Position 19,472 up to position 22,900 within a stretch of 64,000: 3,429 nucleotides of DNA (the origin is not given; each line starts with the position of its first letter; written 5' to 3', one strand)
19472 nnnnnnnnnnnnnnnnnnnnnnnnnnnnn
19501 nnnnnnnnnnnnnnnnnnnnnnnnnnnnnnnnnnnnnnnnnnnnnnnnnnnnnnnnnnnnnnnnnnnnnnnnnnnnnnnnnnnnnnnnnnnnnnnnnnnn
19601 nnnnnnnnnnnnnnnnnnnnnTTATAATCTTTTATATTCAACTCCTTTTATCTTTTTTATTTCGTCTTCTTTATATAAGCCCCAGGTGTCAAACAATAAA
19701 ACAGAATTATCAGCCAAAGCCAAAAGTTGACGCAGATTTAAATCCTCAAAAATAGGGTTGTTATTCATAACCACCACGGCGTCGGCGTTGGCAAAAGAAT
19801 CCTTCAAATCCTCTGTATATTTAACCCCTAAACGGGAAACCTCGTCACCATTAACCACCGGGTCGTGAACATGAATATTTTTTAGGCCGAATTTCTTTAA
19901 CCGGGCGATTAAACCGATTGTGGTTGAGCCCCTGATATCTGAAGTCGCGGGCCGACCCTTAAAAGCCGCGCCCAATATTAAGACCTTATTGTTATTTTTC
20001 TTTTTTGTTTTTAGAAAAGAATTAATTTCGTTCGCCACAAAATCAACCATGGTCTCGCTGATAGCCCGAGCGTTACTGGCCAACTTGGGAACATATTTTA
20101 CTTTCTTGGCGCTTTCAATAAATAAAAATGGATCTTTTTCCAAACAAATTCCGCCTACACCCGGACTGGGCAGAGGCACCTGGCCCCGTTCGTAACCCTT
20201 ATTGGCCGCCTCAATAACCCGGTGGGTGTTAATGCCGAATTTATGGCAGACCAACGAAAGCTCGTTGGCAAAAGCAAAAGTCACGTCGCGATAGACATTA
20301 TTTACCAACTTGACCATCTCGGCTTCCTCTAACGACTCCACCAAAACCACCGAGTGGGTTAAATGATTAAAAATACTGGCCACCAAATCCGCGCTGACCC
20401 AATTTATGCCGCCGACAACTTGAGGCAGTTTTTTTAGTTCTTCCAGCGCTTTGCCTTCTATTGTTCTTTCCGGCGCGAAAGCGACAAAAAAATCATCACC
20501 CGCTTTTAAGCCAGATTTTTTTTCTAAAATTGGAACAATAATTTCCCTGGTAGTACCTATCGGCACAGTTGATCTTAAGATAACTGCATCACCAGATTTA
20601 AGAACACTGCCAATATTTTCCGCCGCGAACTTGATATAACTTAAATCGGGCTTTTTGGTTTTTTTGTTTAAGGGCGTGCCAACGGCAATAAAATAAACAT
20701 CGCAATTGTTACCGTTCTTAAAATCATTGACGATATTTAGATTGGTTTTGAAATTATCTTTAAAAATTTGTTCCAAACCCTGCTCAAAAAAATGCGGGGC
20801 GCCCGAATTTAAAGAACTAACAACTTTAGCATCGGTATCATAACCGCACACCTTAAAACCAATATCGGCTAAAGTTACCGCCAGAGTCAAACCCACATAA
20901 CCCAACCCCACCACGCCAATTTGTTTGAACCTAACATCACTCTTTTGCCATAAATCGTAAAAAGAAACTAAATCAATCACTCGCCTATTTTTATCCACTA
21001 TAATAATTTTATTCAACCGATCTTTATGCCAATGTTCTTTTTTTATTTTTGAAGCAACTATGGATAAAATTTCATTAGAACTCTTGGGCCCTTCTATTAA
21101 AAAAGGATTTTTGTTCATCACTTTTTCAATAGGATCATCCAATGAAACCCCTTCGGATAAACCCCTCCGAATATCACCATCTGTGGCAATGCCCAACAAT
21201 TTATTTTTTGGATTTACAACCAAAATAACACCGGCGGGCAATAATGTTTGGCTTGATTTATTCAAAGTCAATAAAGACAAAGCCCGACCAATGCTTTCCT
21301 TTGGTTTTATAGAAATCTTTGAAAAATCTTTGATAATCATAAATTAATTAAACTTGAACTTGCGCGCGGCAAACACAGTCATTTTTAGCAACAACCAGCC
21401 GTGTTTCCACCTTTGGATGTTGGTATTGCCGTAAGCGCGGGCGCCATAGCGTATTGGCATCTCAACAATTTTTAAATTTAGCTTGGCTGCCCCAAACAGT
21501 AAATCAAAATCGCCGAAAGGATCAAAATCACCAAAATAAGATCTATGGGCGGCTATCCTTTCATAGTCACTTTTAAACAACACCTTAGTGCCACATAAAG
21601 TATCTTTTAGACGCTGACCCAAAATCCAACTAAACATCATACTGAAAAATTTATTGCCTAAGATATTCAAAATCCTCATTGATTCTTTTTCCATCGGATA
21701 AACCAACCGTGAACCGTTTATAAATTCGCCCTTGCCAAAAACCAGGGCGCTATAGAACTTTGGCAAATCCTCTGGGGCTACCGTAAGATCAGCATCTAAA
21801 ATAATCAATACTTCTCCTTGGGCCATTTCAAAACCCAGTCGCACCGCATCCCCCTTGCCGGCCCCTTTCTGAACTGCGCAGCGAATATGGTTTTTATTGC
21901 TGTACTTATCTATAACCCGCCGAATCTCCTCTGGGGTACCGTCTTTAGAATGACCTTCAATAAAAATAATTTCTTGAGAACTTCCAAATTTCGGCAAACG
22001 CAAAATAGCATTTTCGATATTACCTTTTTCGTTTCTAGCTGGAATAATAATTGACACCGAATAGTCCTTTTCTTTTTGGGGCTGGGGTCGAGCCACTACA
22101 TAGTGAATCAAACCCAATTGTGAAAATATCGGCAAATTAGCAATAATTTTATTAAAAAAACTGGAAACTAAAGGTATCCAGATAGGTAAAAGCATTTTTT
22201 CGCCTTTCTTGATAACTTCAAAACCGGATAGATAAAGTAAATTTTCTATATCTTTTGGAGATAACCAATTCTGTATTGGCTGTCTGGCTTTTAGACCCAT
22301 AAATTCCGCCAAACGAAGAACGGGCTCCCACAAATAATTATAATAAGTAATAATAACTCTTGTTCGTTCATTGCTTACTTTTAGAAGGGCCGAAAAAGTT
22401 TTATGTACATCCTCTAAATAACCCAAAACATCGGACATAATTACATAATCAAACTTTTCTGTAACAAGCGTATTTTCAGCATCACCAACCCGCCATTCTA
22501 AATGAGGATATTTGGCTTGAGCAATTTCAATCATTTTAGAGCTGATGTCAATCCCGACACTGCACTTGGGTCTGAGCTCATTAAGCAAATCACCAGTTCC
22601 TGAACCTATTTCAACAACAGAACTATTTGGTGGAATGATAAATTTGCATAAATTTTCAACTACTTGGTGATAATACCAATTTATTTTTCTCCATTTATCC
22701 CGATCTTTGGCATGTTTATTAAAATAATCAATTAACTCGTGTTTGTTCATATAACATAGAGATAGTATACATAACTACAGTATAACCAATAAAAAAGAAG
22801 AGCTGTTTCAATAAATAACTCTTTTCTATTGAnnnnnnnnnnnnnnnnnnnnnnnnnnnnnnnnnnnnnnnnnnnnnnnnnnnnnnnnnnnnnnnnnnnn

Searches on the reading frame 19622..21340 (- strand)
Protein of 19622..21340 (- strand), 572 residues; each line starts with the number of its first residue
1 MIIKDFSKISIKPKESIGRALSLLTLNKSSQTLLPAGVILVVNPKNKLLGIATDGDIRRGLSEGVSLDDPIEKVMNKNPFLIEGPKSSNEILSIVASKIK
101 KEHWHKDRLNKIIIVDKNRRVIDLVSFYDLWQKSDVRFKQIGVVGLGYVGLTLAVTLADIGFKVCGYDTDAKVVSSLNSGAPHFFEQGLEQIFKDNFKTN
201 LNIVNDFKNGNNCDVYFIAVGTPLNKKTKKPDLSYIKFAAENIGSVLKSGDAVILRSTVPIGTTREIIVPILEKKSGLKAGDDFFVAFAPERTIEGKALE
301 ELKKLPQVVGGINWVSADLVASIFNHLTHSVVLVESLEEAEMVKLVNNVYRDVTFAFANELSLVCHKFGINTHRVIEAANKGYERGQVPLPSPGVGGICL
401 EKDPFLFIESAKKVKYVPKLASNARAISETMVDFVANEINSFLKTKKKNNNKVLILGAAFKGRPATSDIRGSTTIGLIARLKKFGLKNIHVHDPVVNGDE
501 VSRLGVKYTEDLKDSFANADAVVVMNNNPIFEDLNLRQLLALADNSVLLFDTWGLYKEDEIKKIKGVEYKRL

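Call 8: search_protein_families(library=pfam, max_evalue=0.00001, proteins=[window:19622-21340:-])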
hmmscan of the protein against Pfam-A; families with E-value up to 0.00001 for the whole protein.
window:19622-21340:- (572 aa): 4 families
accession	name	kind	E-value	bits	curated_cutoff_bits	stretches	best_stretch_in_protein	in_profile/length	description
PF03721.20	UDPG_MGDP_dh_N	-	9.3e-49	166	27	1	140-316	2-179/187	UDP-glucose/GDP-mannose dehydrogenase family, NAD binding domain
PF00984.24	UDPG_MGDP_dh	-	1.2e-21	77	25.4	1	338-427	1-91/94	UDP-glucose/GDP-mannose dehydrogenase family, central domain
PF03720.21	UDPG_MGDP_dh_C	-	1.6e-17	64.2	30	1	454-557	1-102/103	UDP-glucose/GDP-mannose dehydrogenase family, UDP binding domain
PF02826.25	2-Hacid_dh_C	-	7.2e-08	32.4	25.1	0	132-175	30-73/178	D-isomer specific 2-hydroxyacid dehydrogenase, NAD binding domain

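Call 21: search_protein_families(library=ncbifam, max_evalue=1e-8, proteins=[window:19622-21340:-])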
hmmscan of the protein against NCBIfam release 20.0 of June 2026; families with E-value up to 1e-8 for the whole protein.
window:19622-21340:- (572 aa): 7 families
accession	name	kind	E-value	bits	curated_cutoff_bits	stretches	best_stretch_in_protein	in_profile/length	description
TIGR03026.1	NDP-sugDHase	subfamily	1.9e-115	385.9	189.8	1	140-552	2-411/413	nucleotide sugar dehydrogenase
NF040825.1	UDPMaNacDH_Arch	equivalog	5.4e-77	259.4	750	1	140-549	2-395/418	UDP-N-acetyl-D-mannosamine dehydrogenase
NF008286.0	PRK11064.1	equivalog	4e-67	226.6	459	1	137-537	2-405/420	UDP-N-acetyl-D-mannosamine dehydrogenase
NF041297.1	UDPGDh_AglM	equivalog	7.9e-59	199.7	670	1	140-535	2-399/429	UDP-glucose 6-dehydrogenase AglM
NF047673.2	TeichurnBiosyTuaD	equivalog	4.8e-54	184.2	700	1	139-564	2-422/439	UDP-glucose 6-dehydrogenase TuaD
NF011729.0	PRK15182.1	equivalog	1.5e-52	178.8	592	1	140-543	8-403/425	Vi polysaccharide biosynthesis UDP-N-acetylglucosamine C-6 dehydrogenase TviB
NF011631.0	PRK15057.1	equivalog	1.7e-18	66.9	757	1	140-523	2-364/388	UDP-glucose 6-dehydrogenase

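Call 58: search_solved_structures(query=window:19622-21340:-, max_evalue=1e-20)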
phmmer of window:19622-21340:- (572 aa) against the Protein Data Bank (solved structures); distinct sequences matched with E-value up to 1e-20: 11.
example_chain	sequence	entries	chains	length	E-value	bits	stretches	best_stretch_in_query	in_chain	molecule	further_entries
4r16_A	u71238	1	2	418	1.3e-64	221.8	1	140-541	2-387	418aa long hypothetical UDP-N-acetyl-D-mannosaminuronic acid dehydrogenase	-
4xr9_A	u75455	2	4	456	3.7e-53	184.1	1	141-551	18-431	CalS8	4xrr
3ojl_A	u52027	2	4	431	5.3e-49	170.4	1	140-536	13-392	Cap5O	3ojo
3g79_A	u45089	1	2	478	1.5e-46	162.3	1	137-537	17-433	NDP-N-acetyl-D-galactosaminuronic acid dehydrogenase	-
3vtf_A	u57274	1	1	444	5.2e-43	150.6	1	140-539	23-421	UDP-glucose 6-dehydrogenase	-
3gg2_A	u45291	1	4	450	4.1e-42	147.6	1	140-523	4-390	Sugar dehydrogenase, UDP-glucose/GDP-mannose dehydrogenase family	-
1mfz_A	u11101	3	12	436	2.8e-35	125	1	140-534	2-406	GDP-mannose 6-dehydrogenase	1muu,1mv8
4a7p_A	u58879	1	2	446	6.5e-35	123.9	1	140-569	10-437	UDP-GLUCOSE DEHYDROGENASE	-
2y0e_A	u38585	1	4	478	3.5e-30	108.2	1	141-570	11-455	UDP-GLUCOSE DEHYDROGENASE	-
2y0c_A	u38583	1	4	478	6.3e-29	104.1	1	141-570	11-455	UDP-GLUCOSE DEHYDROGENASE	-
2y0d_A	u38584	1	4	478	6.3e-29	104.1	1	141-570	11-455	UDP-GLUCOSE DEHYDROGENASE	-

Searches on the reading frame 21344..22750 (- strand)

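Call 8: search_protein_families(library=pfam, max_evalue=0.00001, proteins=[window:21344-22750:-])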
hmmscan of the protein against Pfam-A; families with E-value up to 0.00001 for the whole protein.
window:21344-22750:- (468 aa): 9 families
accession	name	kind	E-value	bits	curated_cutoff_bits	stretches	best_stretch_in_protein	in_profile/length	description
PF00535.33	Glycos_transf_2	-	9.1e-21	74.9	23.3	1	233-363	1-130/168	Glycosyl transferase family 2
PF13489.12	Methyltransf_23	-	3.2e-16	59.9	27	1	39-181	20-163/164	Methyltransferase domain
PF13649.12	Methyltransf_25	-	2e-12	48.1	27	1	45-125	1-92/97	Methyltransferase domain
PF13847.12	Methyltransf_31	-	2.3e-12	47.2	27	1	42-138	4-113/145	Methyltransferase domain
PF08241.18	Methyltransf_11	-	1.5e-11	45.2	21.2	1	46-126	1-87/95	Methyltransferase domain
PF08242.18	Methyltransf_12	-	2.6e-11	44.5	30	1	46-124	1-90/98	Methyltransferase domain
PF10111.15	Glyco_tranf_2_2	-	8e-10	39.1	27.3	1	233-353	1-123/276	Glycosyltransferase like family 2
PF07021.18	MetW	-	2.7e-06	27.6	21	1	38-142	10-116/193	Methionine biosynthesis protein MetW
PF05401.17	NodS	-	3e-06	27.7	24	1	41-123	43-130/201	Nodulation protein S (NodS)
